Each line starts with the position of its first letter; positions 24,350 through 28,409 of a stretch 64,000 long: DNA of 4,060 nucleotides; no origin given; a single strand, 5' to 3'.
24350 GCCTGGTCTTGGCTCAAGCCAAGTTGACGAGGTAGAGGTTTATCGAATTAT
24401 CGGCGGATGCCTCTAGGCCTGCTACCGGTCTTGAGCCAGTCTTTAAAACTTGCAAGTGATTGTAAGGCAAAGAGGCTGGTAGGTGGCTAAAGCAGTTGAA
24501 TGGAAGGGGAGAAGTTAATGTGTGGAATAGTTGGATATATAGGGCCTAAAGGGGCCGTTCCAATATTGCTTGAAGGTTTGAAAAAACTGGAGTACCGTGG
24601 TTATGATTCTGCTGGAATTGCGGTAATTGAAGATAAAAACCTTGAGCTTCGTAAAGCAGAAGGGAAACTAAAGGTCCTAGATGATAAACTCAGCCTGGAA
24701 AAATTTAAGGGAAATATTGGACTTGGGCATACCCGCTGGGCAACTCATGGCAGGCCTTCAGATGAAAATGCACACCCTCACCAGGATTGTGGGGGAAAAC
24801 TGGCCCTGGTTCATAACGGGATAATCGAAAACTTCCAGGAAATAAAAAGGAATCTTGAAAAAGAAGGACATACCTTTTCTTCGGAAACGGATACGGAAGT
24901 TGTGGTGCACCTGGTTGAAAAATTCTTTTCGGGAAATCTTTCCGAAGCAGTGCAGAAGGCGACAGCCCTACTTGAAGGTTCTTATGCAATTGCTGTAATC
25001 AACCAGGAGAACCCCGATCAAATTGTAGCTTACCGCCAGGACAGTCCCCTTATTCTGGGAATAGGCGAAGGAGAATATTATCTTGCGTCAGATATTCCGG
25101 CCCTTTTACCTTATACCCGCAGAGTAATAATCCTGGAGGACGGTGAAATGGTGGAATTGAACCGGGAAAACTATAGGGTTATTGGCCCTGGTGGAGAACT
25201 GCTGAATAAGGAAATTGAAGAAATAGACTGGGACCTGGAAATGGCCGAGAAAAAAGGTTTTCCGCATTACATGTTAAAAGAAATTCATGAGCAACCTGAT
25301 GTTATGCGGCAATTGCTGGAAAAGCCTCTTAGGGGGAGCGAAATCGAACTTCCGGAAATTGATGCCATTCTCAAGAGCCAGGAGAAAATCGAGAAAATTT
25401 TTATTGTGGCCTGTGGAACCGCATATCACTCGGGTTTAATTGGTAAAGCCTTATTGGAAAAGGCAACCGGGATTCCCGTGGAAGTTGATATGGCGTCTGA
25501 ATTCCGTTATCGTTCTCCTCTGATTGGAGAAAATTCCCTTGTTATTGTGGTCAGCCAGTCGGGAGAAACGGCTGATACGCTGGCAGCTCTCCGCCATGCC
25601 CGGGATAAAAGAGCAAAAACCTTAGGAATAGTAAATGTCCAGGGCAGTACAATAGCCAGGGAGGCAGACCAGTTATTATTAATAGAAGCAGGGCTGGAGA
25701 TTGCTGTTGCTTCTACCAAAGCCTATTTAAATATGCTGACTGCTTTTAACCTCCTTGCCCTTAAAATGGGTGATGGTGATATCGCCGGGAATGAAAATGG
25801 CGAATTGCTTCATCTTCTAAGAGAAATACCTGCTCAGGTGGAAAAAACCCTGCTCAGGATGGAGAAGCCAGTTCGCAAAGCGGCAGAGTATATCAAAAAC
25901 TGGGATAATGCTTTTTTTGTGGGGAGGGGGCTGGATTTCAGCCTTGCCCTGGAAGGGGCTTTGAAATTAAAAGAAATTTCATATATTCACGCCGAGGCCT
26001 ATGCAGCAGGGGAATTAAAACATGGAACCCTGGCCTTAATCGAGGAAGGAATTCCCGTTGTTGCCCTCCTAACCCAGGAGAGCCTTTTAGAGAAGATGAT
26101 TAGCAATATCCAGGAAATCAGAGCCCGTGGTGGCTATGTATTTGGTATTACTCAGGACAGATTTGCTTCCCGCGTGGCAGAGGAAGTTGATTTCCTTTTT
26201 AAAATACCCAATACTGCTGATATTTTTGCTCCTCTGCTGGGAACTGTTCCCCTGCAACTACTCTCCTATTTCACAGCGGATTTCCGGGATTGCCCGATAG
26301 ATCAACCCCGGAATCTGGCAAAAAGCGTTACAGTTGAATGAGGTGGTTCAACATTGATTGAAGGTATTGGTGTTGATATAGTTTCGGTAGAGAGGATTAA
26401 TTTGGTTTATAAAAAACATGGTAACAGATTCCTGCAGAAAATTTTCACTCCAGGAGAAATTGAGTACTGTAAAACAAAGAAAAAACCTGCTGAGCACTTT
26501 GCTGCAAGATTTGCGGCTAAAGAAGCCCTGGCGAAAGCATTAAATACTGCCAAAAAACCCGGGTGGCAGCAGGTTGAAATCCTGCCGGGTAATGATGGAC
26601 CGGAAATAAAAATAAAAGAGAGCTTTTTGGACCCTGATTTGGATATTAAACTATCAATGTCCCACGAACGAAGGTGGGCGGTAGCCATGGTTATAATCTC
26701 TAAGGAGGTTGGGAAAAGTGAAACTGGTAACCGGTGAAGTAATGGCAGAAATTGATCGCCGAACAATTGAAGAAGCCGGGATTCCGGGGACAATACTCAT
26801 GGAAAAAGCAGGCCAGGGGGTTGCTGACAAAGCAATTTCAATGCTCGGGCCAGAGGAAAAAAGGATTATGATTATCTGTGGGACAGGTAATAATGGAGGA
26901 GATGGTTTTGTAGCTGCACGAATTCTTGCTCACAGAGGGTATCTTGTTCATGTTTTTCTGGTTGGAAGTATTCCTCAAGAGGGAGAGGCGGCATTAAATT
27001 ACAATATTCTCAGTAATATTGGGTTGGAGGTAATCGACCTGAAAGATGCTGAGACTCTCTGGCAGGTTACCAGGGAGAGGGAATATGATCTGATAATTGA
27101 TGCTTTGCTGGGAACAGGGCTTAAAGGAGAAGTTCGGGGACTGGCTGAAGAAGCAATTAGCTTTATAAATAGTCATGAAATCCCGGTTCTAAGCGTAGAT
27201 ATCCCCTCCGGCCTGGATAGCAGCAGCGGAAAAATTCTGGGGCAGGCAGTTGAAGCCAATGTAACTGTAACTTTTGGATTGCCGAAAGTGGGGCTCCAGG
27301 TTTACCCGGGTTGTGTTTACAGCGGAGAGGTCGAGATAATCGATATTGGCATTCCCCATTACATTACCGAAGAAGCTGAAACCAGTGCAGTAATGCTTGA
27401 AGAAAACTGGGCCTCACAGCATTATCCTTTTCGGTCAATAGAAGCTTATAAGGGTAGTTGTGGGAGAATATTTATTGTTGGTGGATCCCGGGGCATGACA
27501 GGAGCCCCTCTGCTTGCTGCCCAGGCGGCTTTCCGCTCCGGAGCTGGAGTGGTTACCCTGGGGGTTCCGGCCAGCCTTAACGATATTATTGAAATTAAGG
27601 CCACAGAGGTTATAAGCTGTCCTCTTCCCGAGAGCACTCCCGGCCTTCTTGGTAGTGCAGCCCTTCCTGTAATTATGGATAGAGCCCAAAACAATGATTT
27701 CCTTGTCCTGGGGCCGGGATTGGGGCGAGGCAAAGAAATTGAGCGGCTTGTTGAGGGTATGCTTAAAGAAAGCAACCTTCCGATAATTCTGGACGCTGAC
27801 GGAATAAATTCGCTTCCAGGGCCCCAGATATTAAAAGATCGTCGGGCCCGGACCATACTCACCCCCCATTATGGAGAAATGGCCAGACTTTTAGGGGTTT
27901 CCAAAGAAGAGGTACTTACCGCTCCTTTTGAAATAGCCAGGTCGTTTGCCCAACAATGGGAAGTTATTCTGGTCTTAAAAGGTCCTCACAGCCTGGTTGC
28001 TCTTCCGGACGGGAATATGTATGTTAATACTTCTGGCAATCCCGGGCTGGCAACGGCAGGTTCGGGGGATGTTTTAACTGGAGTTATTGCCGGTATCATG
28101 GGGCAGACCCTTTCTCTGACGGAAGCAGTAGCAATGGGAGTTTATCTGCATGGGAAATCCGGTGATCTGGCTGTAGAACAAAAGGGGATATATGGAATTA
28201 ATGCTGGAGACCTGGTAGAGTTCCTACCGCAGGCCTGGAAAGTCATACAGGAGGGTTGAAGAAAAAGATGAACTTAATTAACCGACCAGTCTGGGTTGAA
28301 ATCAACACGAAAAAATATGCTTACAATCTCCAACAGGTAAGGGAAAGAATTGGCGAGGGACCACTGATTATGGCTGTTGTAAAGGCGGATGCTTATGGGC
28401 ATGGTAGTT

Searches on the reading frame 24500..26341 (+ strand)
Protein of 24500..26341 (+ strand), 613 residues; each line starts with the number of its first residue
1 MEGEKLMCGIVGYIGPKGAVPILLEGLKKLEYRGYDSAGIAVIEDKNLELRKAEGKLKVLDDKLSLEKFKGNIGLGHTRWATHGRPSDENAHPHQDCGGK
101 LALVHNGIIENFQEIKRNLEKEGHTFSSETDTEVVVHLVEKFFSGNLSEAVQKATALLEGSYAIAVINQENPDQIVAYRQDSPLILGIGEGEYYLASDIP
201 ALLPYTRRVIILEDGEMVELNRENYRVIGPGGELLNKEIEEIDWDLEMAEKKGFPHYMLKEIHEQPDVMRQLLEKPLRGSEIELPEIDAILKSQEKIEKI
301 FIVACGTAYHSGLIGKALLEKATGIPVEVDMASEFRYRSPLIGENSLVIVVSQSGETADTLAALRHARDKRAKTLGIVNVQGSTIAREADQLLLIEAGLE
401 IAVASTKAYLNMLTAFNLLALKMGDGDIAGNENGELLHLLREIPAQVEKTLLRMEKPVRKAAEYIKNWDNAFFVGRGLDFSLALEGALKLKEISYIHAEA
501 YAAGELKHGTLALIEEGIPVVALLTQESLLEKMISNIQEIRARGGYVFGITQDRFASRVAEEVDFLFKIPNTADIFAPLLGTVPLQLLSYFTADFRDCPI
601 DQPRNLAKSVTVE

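Call 55: search_protein_families(library=pfam, proteins=[window:24500-26341:+], max_evalue=0.00001)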
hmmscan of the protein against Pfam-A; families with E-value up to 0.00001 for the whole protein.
window:24500-26341:+ (613 aa): 3 families
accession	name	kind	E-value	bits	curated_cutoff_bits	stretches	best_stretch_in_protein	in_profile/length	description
PF01380.27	SIS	-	1.9e-50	170.5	25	2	298-421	6-130/131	SIS domain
PF13522.11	GATase_6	-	3.3e-23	82.6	27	1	69-198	8-130/130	Glutamine amidotransferase domain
PF13537.11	GATase_7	-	6.5e-18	65.4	25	1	87-203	9-122/123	Glutamine amidotransferase domain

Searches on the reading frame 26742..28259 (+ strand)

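Call 55: search_protein_families(library=pfam, proteins=[window:26742-28259:+], max_evalue=0.00001)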
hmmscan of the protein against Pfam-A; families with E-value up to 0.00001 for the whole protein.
window:26742-28259:+ (505 aa): 2 families
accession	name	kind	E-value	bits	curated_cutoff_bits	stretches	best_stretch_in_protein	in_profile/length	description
PF01256.23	Carb_kinase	-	7.1e-55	186.5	27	1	244-496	2-241/242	NAD(P)H-hydrate dehydratase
PF03853.21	YjeF_N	-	7.8e-50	169.6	24.9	1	17-184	2-169/169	YjeF-related protein N-terminus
